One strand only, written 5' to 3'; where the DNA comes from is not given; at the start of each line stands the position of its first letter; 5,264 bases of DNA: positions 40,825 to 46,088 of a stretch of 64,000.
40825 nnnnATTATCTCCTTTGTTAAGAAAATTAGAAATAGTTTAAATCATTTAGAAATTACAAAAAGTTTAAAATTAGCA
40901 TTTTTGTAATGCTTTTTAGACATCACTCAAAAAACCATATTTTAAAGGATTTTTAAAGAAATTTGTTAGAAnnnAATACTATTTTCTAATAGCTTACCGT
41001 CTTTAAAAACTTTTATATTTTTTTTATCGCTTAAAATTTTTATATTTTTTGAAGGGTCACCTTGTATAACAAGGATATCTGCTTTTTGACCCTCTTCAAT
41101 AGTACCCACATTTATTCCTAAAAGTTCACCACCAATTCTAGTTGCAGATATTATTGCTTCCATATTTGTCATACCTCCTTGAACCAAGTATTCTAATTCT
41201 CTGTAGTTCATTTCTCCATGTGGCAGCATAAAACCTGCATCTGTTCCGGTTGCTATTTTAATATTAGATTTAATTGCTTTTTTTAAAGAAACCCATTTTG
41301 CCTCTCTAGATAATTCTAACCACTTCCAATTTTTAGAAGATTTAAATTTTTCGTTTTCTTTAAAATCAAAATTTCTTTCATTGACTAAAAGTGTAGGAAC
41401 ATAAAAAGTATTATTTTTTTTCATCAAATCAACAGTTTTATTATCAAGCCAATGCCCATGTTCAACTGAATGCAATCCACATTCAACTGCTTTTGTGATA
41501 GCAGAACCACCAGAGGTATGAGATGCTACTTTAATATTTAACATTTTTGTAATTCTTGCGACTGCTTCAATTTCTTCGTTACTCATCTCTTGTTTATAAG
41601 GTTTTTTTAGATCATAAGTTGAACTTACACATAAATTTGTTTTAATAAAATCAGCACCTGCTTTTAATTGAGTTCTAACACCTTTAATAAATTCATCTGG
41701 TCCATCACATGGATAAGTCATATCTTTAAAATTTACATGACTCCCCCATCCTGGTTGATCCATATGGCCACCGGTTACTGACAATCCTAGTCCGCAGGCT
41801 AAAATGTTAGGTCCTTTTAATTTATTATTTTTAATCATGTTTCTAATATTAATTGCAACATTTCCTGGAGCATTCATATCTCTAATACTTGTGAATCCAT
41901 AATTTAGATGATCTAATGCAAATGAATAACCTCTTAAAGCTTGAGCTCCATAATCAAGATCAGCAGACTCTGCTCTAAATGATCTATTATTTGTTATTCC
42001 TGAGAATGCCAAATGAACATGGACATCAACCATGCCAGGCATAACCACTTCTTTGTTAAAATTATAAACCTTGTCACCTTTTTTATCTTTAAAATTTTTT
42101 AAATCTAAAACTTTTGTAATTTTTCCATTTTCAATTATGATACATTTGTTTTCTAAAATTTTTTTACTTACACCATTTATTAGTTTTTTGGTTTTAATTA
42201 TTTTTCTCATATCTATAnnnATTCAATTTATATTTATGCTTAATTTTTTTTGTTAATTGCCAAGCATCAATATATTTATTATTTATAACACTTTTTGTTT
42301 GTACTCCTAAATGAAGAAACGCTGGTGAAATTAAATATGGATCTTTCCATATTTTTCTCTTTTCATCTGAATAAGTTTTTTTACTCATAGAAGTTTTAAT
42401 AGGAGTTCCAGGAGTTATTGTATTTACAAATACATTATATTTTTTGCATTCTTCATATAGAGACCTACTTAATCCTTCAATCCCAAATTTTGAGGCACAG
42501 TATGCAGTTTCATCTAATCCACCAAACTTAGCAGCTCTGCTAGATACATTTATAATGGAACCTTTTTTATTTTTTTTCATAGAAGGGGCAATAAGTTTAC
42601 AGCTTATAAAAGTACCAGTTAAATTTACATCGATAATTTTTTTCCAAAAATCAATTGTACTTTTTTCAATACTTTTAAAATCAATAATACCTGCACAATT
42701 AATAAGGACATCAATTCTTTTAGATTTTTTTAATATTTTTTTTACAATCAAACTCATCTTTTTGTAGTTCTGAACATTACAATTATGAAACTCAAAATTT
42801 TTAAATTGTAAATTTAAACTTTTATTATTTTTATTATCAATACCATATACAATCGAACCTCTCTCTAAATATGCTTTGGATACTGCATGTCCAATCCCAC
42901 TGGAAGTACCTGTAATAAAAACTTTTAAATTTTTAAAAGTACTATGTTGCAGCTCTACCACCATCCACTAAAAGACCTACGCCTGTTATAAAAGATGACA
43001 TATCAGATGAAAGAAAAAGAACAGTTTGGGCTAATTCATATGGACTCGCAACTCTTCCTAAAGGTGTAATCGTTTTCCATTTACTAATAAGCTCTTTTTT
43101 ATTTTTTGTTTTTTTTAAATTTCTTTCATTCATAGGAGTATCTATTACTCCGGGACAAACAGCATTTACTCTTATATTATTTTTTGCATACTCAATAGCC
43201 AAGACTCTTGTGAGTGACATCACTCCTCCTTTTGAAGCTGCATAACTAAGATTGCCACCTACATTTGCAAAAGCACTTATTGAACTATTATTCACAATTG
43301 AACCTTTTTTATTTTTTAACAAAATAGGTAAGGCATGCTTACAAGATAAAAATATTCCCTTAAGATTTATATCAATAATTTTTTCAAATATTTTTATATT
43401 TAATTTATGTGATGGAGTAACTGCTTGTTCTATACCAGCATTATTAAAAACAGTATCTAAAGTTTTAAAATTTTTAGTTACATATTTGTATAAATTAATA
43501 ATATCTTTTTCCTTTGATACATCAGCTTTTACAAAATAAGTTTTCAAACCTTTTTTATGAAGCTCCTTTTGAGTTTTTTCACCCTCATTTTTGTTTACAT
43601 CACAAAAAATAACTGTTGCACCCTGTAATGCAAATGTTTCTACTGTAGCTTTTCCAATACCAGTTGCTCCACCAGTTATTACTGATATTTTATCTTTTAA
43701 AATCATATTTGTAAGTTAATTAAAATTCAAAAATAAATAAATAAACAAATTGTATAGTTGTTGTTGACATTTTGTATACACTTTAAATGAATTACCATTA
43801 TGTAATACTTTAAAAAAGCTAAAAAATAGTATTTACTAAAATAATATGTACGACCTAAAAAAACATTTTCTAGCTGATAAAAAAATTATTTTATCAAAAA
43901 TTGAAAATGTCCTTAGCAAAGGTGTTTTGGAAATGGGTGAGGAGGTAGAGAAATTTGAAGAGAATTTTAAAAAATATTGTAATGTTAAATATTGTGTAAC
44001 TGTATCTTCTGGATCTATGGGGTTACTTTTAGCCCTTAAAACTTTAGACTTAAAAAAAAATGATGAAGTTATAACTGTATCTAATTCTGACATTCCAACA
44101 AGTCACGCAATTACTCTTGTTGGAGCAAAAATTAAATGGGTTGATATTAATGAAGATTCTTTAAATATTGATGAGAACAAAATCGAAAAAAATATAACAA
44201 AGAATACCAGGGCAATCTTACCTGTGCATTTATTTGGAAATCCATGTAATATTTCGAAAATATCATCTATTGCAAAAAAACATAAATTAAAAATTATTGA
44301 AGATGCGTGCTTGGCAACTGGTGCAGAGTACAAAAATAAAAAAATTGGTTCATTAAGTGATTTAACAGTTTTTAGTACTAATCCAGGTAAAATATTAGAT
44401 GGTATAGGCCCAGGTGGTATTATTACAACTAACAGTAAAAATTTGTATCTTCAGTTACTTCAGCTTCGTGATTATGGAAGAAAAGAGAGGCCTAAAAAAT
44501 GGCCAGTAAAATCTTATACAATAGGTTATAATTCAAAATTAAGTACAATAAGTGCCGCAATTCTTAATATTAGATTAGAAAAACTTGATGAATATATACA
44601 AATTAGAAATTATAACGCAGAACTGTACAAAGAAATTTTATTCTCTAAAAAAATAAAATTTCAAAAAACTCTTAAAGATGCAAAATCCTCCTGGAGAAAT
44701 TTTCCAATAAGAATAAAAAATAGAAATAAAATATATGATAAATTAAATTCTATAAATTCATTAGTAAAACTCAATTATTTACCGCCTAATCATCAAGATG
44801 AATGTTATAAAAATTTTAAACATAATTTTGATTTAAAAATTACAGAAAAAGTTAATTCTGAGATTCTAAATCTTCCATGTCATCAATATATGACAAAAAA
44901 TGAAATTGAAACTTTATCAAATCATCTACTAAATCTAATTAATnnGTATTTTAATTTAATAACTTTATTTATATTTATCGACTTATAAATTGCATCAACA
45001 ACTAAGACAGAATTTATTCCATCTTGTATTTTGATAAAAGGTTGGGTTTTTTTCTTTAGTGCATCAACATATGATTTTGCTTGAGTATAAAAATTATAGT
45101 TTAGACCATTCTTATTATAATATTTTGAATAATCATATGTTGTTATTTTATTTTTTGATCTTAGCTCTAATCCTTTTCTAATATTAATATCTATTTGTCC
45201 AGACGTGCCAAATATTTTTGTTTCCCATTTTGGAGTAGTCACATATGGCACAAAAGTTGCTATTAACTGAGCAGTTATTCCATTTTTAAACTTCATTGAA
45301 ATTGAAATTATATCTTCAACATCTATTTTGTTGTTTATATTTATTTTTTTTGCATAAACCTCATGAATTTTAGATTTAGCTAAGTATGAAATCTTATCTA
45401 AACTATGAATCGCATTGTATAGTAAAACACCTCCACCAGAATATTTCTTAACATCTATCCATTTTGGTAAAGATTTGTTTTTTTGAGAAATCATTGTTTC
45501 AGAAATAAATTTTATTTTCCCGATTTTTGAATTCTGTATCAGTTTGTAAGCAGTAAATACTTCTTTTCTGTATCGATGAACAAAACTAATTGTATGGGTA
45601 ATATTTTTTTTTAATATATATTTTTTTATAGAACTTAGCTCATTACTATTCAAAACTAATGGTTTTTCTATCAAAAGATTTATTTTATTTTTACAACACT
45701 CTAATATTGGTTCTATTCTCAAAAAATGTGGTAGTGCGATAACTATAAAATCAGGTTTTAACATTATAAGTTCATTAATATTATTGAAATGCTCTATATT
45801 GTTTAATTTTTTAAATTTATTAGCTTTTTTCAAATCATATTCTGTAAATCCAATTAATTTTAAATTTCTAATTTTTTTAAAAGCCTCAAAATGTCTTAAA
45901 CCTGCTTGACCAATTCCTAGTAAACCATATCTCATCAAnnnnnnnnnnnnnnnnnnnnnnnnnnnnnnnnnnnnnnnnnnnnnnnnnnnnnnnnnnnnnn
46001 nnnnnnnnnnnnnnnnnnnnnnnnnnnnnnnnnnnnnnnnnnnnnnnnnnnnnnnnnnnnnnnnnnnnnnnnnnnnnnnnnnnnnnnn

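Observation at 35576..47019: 164-bp near-identical direct repeat at the 3' ends of two ATPase genes brackets an 11.3-kb segment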

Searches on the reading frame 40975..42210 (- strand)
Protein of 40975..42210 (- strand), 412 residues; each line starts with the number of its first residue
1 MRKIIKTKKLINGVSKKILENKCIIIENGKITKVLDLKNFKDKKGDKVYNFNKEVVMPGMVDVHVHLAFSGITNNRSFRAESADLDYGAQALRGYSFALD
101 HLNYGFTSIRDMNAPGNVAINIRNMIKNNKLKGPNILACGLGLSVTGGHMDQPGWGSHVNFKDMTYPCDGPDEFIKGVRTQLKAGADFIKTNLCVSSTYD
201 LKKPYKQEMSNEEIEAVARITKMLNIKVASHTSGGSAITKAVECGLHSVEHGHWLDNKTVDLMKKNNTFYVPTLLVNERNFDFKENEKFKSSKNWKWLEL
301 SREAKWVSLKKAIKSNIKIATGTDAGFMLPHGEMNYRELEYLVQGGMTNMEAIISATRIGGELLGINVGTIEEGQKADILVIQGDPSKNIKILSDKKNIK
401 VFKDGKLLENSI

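Call 8: search_protein_families(library=pfam, proteins=[window:40975-42210:-])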
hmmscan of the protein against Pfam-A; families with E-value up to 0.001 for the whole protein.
window:40975-42210:- (412 aa): 2 families
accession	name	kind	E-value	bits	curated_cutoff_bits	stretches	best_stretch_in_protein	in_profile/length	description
PF01979.26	Amidohydro_1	-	5.6e-36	124.9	25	1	55-407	1-344/345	Amidohydrolase family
PF07969.17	Amidohydro_3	-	4.5e-07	30.1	29.7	0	54-81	8-34/472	Amidohydrolase family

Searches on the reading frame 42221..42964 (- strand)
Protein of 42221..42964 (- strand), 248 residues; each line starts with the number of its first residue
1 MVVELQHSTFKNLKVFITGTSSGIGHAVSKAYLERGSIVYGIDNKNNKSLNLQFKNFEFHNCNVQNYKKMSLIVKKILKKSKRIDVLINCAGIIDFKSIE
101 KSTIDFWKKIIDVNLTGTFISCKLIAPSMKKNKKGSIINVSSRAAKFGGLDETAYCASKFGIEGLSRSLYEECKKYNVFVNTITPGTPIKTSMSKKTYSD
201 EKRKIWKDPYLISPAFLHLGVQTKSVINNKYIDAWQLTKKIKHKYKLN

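Call 8: search_protein_families(library=pfam, proteins=[window:42221-42964:-])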
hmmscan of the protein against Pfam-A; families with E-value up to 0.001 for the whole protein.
window:42221-42964:- (248 aa): 5 families
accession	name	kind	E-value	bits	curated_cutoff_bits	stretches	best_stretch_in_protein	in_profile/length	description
PF00106.31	adh_short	-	3.7e-47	160.8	26.6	1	15-201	3-194/195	short chain dehydrogenase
PF13561.12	adh_short_C2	-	3.1e-33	115.7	27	1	21-201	3-188/236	Enoyl-(Acyl carrier protein) reductase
PF08659.16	KR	-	1.6e-07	31.9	22.6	1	16-167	4-161/180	KR domain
PF01370.27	Epimerase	-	9.4e-07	28.9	20.9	1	15-112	1-93/240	NAD dependent epimerase/dehydratase family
PF04127.22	DFP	-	1.6e-05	25.2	22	1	16-136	22-135/186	DNA/pantothenate metabolism flavoprotein C-terminal domain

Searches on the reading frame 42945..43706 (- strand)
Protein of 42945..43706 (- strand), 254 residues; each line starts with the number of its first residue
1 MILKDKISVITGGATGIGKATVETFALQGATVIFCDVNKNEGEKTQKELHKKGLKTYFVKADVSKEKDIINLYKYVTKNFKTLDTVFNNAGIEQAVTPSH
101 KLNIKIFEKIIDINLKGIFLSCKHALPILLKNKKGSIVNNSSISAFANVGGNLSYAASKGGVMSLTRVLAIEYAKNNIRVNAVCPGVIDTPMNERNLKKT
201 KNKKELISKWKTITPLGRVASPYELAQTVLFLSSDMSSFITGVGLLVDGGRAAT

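Call 8: search_protein_families(library=pfam, proteins=[window:42945-43706:-])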
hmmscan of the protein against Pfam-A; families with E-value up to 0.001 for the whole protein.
window:42945-43706:- (254 aa): 5 families
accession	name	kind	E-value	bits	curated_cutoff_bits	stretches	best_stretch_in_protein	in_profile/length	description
PF13561.12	adh_short_C2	-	2.6e-65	220.7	27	1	14-250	3-234/236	Enoyl-(Acyl carrier protein) reductase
PF00106.31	adh_short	-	1.4e-57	194.7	26.6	1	6-197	1-191/195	short chain dehydrogenase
PF08659.16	KR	-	5.2e-10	40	22.6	1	9-158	4-152/180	KR domain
PF23441.1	SDR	-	2.4e-09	37.4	27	1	65-250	76-254/258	SDR-like rossmann domain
PF01370.27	Epimerase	-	0.00039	20.4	20.9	1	9-113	2-94/240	NAD dependent epimerase/dehydratase family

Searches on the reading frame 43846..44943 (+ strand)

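Call 8: search_protein_families(library=pfam, proteins=[window:43846-44943:+])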
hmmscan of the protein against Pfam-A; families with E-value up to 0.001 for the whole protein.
window:43846-44943:+ (366 aa): 3 families
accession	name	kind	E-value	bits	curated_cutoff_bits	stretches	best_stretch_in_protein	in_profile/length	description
PF01041.23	DegT_DnrJ_EryC1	-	2e-91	307.4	19.8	1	13-359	5-357/360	DegT/DnrJ/EryC1/StrS aminotransferase family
PF01053.26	Cys_Met_Meta_PP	-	1.1e-06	27.9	27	1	35-208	55-227/381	Cys/Met metabolism PLP-dependent enzyme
PF01212.27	Beta_elim_lyase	-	2.8e-05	24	27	1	32-155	32-170/288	Beta-eliminating lyase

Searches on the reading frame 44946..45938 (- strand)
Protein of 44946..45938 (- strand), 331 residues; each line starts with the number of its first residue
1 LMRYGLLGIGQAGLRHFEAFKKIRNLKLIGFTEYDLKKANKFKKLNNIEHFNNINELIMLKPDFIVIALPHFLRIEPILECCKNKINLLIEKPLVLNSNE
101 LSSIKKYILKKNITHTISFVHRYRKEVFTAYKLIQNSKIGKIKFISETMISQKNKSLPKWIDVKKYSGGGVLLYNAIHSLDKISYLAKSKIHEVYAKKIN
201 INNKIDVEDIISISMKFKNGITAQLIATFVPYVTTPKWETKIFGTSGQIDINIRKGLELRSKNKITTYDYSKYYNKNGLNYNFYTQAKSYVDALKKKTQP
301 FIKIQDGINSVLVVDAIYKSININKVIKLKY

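Call 8: search_protein_families(library=pfam, proteins=[window:44946-45938:-])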
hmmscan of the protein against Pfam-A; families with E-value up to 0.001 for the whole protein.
window:44946-45938:- (331 aa): 3 families
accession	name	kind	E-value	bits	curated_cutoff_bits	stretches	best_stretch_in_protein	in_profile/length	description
PF22725.1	GFO_IDH_MocA_C3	-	1.8e-16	60.7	27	1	129-249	3-123/124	GFO/IDH/MocA C-terminal domain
PF01408.29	GFO_IDH_MocA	-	3.9e-15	57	24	1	2-112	1-113/120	Oxidoreductase family, NAD-binding Rossmann fold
PF02894.22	GFO_IDH_MocA_C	-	1.1e-14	55.3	22.9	1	132-329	2-218/218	Oxidoreductase family, C-terminal alpha/beta domain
